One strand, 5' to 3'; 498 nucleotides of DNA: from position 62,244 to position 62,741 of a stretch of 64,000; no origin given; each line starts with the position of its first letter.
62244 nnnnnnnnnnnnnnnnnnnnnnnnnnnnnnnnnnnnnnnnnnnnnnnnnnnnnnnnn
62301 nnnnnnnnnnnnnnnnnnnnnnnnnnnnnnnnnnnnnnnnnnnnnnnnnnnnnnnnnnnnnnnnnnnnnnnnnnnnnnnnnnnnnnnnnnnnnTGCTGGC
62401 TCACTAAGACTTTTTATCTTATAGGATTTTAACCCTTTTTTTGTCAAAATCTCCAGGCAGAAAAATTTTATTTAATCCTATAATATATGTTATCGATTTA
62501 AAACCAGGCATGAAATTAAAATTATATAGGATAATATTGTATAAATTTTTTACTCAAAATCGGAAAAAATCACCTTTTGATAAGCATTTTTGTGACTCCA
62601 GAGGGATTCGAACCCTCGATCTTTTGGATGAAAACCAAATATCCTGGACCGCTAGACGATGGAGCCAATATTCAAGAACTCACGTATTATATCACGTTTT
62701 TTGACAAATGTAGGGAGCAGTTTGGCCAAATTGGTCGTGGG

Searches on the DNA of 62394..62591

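Call 87: search_rna_families(source=window, start=62394, end=62591, threshold=evalue, max_evalue=0.1)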
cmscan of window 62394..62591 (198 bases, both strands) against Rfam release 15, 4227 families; matches with E-value up to 0.1: 1.
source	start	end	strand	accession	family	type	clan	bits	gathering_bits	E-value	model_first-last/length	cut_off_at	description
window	62424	62508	+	RF00600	SNORA79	Gene; snRNA; snoRNA; HACA-box;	-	22.7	55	0.065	1-143/143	no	Small nucleolar RNA SNORA79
